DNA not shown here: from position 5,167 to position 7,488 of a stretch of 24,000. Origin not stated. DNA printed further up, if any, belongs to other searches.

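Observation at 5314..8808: Self-contained, receptor-less CheX-CheY-CheA-like operon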

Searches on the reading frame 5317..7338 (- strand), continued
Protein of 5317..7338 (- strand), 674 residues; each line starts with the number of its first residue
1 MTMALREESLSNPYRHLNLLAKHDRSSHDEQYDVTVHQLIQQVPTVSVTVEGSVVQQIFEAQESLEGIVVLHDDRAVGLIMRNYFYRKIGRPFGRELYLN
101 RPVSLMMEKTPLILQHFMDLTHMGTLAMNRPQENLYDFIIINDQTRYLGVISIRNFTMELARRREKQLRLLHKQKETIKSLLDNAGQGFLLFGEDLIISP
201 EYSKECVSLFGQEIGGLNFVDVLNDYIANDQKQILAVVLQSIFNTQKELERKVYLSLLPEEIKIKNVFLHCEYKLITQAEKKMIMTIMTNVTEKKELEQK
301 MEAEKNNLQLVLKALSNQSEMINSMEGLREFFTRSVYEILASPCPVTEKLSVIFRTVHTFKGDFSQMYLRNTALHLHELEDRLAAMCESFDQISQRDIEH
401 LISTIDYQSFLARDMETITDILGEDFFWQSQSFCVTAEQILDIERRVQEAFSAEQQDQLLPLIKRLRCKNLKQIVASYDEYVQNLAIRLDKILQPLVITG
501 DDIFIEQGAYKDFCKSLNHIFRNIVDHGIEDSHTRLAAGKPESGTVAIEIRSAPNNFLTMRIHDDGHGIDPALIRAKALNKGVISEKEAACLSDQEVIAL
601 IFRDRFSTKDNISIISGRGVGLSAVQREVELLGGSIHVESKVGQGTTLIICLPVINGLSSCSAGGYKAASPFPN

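Call 37: search_protein_families(library=pfam, proteins=[L013:4972-5328:+, L018:6217-6597:+, L028:5546-5920:+, L059:6187-6603:+, L008:5916-6341:+, L020:151-558:+, L014:4322-4738:+, L010:8015-8491:+, L027:6656-7324:+, L027:10151-10600:+], max_evalue=0.01)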
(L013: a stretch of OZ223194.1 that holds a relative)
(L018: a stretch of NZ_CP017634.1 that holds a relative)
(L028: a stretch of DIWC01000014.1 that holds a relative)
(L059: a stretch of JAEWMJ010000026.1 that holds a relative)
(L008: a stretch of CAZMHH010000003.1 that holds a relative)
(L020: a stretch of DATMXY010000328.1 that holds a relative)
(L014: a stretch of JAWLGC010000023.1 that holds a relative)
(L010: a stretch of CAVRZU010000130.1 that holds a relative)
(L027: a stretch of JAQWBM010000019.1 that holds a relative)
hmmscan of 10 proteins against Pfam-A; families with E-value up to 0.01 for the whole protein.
L013:4972-5328:+ (119 aa): 3 families
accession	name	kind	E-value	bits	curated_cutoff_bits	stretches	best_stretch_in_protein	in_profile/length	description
PF12833.13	HTH_18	-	1.2e-18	67.6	33.6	1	27-104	2-79/80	Helix-turn-helix domain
PF00165.29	HTH_AraC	-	9.9e-15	54.7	26.6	2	65-104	1-42/42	Bacterial regulatory helix-turn-helix proteins, AraC family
PF00631.27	G-gamma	-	0.0098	16.3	27.1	0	2-26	25-49/69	GGL domain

L018:6217-6597:+ (127 aa): 1 family
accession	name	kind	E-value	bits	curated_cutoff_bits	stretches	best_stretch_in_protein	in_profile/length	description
PF07238.19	PilZ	-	6.5e-07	30.1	22.5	1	6-100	1-96/102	PilZ domain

L028:5546-5920:+ (125 aa): 1 family
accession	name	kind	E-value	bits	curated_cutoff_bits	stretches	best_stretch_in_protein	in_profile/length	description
PF07238.19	PilZ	-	2.6e-08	34.6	22.5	1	6-97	1-93/102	PilZ domain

L059:6187-6603:+ (139 aa): 1 family
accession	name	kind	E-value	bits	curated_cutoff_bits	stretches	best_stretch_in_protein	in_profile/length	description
PF07238.19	PilZ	-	1.1e-10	42.1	22.5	1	21-118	1-99/102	PilZ domain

L008:5916-6341:+ (142 aa): 1 family
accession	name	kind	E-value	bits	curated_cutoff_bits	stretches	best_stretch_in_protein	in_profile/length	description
PF01451.26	LMWPc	-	3.4e-19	69.9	23.2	1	6-137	1-144/144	Low molecular weight phosphotyrosine protein phosphatase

L020:151-558:+ (136 aa): 1 family
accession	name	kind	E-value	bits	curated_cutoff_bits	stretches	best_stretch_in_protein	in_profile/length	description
PF07238.19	PilZ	-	7.2e-07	29.9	22.5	1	19-114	2-98/102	PilZ domain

L014:4322-4738:+ (139 aa): 9 families
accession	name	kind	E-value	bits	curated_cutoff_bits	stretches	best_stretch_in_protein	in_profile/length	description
PF01047.28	MarR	-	8.2e-17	61.3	24.6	1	32-89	1-58/59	MarR family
PF12802.13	MarR_2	-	1.2e-14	54.6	27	1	30-89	1-61/61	MarR family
PF13601.12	HTH_34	-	3.4e-07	30.8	27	1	38-107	4-74/80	Winged helix DNA-binding domain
PF13463.12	HTH_27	-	6.5e-07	30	22.2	1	33-98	2-68/68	Winged helix DNA-binding domain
PF22381.2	Staph_reg_Sar_Rot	-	5.4e-05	23.7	27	1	47-102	24-82/85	Transcriptional regulator SarA/Rot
PF13412.12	HTH_24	-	7e-05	22.8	21.9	1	51-78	20-47/48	Winged helix-turn-helix DNA-binding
PF01325.25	Fe_dep_repress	-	0.00013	22.6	26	1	50-82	24-56/60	Iron dependent repressor, N-terminal DNA binding domain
PF03551.20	PadR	-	0.0022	18.4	27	1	53-103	18-74/75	Transcriptional regulator PadR-like family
PF13545.12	HTH_Crp_2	-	0.0027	18.1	27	0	50-81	24-56/70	Crp-like helix-turn-helix domain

L010:8015-8491:+ (159 aa): 0 families

L027:6656-7324:+ (223 aa): 2 families
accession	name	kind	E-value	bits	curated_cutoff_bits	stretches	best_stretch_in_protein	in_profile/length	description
PF12945.12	PilZNR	-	4.9e-11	43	23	1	9-80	3-73/85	Flagellar protein YcgR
PF07238.19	PilZ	-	2.2e-10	41.2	22.5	1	121-212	22-101/102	PilZ domain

L027:10151-10600:+ (150 aa): 0 families

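Call 44: search_protein_families(library=pfam, alignment_id=A1, max_evalue=0.01)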
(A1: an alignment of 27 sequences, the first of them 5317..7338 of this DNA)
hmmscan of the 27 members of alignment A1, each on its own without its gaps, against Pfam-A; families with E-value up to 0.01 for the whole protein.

A. member 1, window:5317-7338:- (674 aa): 3 families
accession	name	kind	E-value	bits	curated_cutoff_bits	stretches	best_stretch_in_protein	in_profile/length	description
PF02518.31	HATPase_c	-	1.7e-18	67.5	26.4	1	516-654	5-109/111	Histidine kinase-, DNA gyrase B-, and HSP90-like ATPase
PF15027.12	MGT5A_N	-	0.0048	17.1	27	0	430-497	37-96/137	MGT5A-like, N-terminal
PF01627.28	Hpt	-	0.0097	16.6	24.6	0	348-392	24-73/84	Hpt domain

B. families by the number of members that match (of 27 scanned): 7 families
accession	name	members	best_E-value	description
PF02518.31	HATPase_c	27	7.7e-20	Histidine kinase-, DNA gyrase B-, and HSP90-like ATPase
PF01627.28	Hpt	24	7.8e-08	Hpt domain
PF00571.33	CBS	16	9.5e-10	CBS domain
PF14501.12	HATPase_c_5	2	0.00064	GHKL domain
PF08463.15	EcoEI_R_C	1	0.00026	EcoEI R protein C-terminal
PF15027.12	MGT5A_N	1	0.0048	MGT5A-like, N-terminal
PF24737.1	DUF7688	1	0.0048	Domain of unknown function (DUF7688)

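Call 57: search_protein_families(library=pfam, proteins=[L032:10128-10895:+, L033:10046-11056:+, L036:9984-10718:+, L038:9986-10774:+, L045:2723-3493:+, L046:9979-11475:+, L050:8037-8807:+, L060:10051-10821:+, L067:9954-10631:+, L081:9952-10719:+], max_evalue=0.0001)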
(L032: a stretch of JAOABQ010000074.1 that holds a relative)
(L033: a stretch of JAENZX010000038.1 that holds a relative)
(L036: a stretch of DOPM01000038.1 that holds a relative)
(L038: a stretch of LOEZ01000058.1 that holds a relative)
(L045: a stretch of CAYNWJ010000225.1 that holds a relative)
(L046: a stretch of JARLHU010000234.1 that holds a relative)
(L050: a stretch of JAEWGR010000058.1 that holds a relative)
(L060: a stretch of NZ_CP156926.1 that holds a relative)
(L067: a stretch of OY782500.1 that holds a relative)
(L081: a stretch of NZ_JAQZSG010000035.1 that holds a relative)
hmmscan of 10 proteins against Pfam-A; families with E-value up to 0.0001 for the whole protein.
L032:10128-10895:+ (256 aa): 1 family
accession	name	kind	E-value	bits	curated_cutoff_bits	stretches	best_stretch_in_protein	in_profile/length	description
PF00072.30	Response_reg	-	3.6e-27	95.2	30.2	1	11-121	1-110/111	Response regulator receiver domain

L033:10046-11056:+ (337 aa): 2 families
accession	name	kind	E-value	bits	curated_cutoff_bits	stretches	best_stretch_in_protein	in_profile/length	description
PF00990.26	GGDEF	-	3.8e-51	173.5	23.8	1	163-322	2-160/161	Diguanylate cyclase, GGDEF domain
PF00072.30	Response_reg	-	1e-28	100.1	30.2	1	4-114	1-110/111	Response regulator receiver domain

L036:9984-10718:+ (245 aa): 1 family
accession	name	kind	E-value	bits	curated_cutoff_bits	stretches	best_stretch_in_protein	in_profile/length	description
PF00072.30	Response_reg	-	6.3e-29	100.8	30.2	1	4-114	1-110/111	Response regulator receiver domain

L038:9986-10774:+ (263 aa): 1 family
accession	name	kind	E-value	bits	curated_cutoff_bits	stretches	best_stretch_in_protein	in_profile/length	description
PF00072.30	Response_reg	-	7.4e-28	97.4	30.2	1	4-114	1-110/111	Response regulator receiver domain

L045:2723-3493:+ (257 aa): 1 family
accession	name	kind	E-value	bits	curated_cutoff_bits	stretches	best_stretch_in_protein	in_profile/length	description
PF00072.30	Response_reg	-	4.6e-28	98.1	30.2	1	4-115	1-110/111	Response regulator receiver domain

L046:9979-11475:+ (499 aa): 2 families
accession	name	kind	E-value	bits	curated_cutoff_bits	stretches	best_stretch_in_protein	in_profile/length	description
PF09986.15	DUF2225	-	2.2e-44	152.2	21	1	286-495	2-212/214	Uncharacterized protein conserved in bacteria (DUF2225)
PF00072.30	Response_reg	-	1.9e-27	96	30.2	1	4-114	1-110/111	Response regulator receiver domain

L050:8037-8807:+ (257 aa): 1 family
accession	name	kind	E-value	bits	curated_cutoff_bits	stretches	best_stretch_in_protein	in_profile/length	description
PF00072.30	Response_reg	-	6.8e-30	103.9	30.2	1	8-118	1-110/111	Response regulator receiver domain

L060:10051-10821:+ (257 aa): 1 family
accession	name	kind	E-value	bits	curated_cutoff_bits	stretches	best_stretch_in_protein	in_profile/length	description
PF00072.30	Response_reg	-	2.4e-29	102.2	30.2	1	8-118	1-110/111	Response regulator receiver domain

L067:9954-10631:+ (226 aa): 1 family
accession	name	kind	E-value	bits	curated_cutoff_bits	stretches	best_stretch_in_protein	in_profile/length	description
PF00072.30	Response_reg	-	8.2e-27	94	30.2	1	4-113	1-109/111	Response regulator receiver domain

L081:9952-10719:+ (256 aa): 1 family
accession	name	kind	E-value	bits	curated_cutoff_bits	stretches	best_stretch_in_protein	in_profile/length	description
PF00072.30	Response_reg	-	1.3e-26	93.4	30.2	1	9-119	1-110/111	Response regulator receiver domain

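Call 66: search_protein_families(library=pfam, proteins=[P0054, P0055, P0058, P0062, P0067, P0070, P0084, P0098], max_evalue=0.001)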
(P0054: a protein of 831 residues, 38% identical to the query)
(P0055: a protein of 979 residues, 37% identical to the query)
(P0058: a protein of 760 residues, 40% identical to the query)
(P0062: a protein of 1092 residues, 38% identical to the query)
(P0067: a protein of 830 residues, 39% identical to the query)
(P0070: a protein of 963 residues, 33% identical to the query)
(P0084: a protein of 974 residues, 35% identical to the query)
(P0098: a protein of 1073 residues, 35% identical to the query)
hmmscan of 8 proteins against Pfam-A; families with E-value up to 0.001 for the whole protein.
P0054 (831 aa): 4 families
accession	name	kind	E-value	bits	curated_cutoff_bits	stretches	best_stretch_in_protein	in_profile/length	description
PF00072.30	Response_reg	-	1.4e-22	80.4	30.2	1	5-118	1-110/111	Response regulator receiver domain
PF02518.31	HATPase_c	-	1e-17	65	26.4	1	524-662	5-110/111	Histidine kinase-, DNA gyrase B-, and HSP90-like ATPase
PF13690.11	CheX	-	2e-13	50.7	27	1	714-803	1-84/94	Chemotaxis phosphatase CheX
PF01627.28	Hpt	-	3e-05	24.6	24.6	1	357-405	25-73/84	Hpt domain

P0055 (979 aa): 2 families
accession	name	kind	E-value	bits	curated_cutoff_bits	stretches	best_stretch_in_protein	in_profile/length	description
PF02518.31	HATPase_c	-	9.4e-20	71.6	26.4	1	674-813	4-110/111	Histidine kinase-, DNA gyrase B-, and HSP90-like ATPase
PF13690.11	CheX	-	3e-10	40.4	27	1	865-961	1-92/94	Chemotaxis phosphatase CheX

P0058 (760 aa): 2 families
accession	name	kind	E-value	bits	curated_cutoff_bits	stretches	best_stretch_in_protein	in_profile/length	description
PF02518.31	HATPase_c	-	8.6e-16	58.8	26.4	1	456-596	3-110/111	Histidine kinase-, DNA gyrase B-, and HSP90-like ATPase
PF13690.11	CheX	-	2.5e-08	34.3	27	1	649-723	1-71/94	Chemotaxis phosphatase CheX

P0062 (1092 aa): 4 families
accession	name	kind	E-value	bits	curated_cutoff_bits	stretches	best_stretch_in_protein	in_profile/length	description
PF02518.31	HATPase_c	-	9e-15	55.5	26.4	1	783-922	4-110/111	Histidine kinase-, DNA gyrase B-, and HSP90-like ATPase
PF13690.11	CheX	-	1.3e-10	41.6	27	1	974-1061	1-82/94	Chemotaxis phosphatase CheX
PF07695.17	7TMR-DISM_7TM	-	6e-10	39.8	29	1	208-389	21-204/205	7TM diverse intracellular signalling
PF01627.28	Hpt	-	0.00056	20.5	24.6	0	588-671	5-79/84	Hpt domain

P0067 (830 aa): 3 families
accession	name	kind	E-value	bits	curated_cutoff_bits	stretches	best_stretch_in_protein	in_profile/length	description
PF02518.31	HATPase_c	-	4.1e-17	63.1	26.4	1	515-654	4-110/111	Histidine kinase-, DNA gyrase B-, and HSP90-like ATPase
PF13690.11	CheX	-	2.8e-09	37.3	27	1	704-794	1-84/94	Chemotaxis phosphatase CheX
PF01627.28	Hpt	-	4.3e-06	27.3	24.6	1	332-419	21-82/84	Hpt domain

P0070 (963 aa): 2 families
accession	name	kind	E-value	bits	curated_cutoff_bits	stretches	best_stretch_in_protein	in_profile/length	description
PF02518.31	HATPase_c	-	9.1e-17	61.9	26.4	1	646-784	5-110/111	Histidine kinase-, DNA gyrase B-, and HSP90-like ATPase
PF13690.11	CheX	-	3.4e-14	53.1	27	1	834-929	1-91/94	Chemotaxis phosphatase CheX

P0084 (974 aa): 5 families
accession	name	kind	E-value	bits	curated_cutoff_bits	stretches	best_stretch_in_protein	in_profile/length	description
PF02518.31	HATPase_c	-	2.8e-17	63.6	26.4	1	675-813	5-110/111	Histidine kinase-, DNA gyrase B-, and HSP90-like ATPase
PF13690.11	CheX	-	1.7e-09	38.1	27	1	866-946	2-78/94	Chemotaxis phosphatase CheX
PF00989.32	PAS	-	1.4e-06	28.7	22.6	1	12-60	4-52/113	PAS fold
PF08448.16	PAS_4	-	2.1e-06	28.4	23.1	0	15-60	1-46/110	PAS fold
PF01627.28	Hpt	-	0.00016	22.3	24.6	1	488-558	4-72/84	Hpt domain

P0098 (1073 aa): 5 families
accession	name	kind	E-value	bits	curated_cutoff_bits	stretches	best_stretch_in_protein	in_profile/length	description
PF02518.31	HATPase_c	-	8.7e-19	68.4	26.4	1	755-891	4-110/111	Histidine kinase-, DNA gyrase B-, and HSP90-like ATPase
PF16927.11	HisKA_7TM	-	1.5e-15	58.1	28.6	1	7-230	1-222/224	N-terminal 7TM region of histidine kinase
PF01590.32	GAF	-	1.3e-11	45.6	22.4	1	240-381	2-132/133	GAF domain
PF13690.11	CheX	-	2.1e-06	28.1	27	1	944-1009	2-63/94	Chemotaxis phosphatase CheX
PF01627.28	Hpt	-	3.5e-06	27.6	24.6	1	577-629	21-65/84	Hpt domain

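Call 71: find_encoding_contigs(protein=P0002, flank=7000, max_places=2)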
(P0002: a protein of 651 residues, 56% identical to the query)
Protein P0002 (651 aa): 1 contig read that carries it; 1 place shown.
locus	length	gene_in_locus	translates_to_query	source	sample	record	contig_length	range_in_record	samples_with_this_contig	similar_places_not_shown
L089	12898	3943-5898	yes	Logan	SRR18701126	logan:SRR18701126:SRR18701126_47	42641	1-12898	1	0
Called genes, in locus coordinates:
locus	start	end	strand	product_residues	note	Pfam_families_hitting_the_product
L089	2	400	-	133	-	?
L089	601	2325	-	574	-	PF13401:AAA_22 (faint), PF00004:AAA, PF05496:RuvB_N (weak), PF07728:AAA_5 (weak), PF13191:AAA_16 (weak), PF23902:AAA_lid_PRS2_C (weak), PF17862:AAA_lid_3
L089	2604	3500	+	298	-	PF13690:CheX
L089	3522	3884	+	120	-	PF00072:Response_reg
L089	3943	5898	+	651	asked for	PF00571:CBS (faint), PF01627:Hpt (faint), PF02518:HATPase_c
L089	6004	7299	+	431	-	PF00015:MCPsignal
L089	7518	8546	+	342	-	PF00248:Aldo_ket_red, PF13187:Fer4_9 (weak), PF13534:Fer4_17 (weak)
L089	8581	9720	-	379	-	-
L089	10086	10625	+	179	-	PF00160:Pro_isomerase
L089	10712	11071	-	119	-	PF05437:AzlD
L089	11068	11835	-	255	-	PF03591:AzlC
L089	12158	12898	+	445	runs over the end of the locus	PF03222:Trp_Tyr_perm (weak), PF13520:AA_permease_2, PF00324:AA_permease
